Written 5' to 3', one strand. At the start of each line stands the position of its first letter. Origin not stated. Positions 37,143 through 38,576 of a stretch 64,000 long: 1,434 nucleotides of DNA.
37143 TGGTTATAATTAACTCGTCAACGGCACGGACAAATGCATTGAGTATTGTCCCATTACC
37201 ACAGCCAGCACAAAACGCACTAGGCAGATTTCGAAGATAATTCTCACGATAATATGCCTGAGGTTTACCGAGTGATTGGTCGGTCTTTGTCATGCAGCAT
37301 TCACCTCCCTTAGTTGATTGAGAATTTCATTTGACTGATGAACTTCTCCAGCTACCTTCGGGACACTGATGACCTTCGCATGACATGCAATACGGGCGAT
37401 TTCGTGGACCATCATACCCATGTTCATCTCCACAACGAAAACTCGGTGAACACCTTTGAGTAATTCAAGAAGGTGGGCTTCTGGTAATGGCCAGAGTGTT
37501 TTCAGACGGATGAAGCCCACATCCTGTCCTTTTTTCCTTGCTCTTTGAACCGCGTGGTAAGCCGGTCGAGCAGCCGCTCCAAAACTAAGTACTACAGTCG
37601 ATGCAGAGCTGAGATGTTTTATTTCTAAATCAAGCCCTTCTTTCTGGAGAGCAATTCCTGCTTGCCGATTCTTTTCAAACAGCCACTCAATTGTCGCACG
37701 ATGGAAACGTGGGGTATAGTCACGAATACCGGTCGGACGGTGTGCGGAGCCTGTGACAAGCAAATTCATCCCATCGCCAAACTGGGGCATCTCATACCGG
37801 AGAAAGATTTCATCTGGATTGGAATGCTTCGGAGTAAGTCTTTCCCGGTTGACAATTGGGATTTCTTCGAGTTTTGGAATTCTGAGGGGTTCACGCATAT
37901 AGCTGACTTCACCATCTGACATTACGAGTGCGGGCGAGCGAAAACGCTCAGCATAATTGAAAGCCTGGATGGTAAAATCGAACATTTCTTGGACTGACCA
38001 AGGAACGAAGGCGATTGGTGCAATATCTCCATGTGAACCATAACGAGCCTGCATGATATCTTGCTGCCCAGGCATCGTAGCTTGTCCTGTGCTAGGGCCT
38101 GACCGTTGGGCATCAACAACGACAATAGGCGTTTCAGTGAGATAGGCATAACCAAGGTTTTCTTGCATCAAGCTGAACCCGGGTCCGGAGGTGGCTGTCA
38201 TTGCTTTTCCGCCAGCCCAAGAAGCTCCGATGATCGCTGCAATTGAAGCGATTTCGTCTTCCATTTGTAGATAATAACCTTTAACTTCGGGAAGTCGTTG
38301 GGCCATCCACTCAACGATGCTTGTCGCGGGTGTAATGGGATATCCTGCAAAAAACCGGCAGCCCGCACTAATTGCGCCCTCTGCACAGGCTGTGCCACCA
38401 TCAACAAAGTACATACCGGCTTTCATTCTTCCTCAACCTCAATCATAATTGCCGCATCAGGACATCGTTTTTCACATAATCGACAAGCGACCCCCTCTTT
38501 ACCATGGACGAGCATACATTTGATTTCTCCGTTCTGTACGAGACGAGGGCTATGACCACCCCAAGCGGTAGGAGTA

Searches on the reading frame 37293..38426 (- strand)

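Call 17: search_protein_families(library=pfam, proteins=[window:37293-38426:-], max_evalue=0.001)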
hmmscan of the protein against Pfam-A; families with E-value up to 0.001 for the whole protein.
window:37293-38426:- (378 aa): 4 families
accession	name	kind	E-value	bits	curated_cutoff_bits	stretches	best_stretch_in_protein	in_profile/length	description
PF01855.24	POR_N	-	1.7e-66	224.7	27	1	16-238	1-220/231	Pyruvate flavodoxin/ferredoxin oxidoreductase, thiamine diP-bdg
PF17147.9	PFOR_II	-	1.5e-19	70.7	27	1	275-364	1-98/102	Pyruvate:ferredoxin oxidoreductase core domain II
PF02780.25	Transketolase_C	-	3.9e-05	24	25.9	1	277-336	12-71/124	Transketolase, C-terminal domain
PF02776.23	TPP_enzyme_N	-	0.00012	22.2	26.8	1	15-125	8-117/119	Thiamine pyrophosphate enzyme, N-terminal TPP binding domain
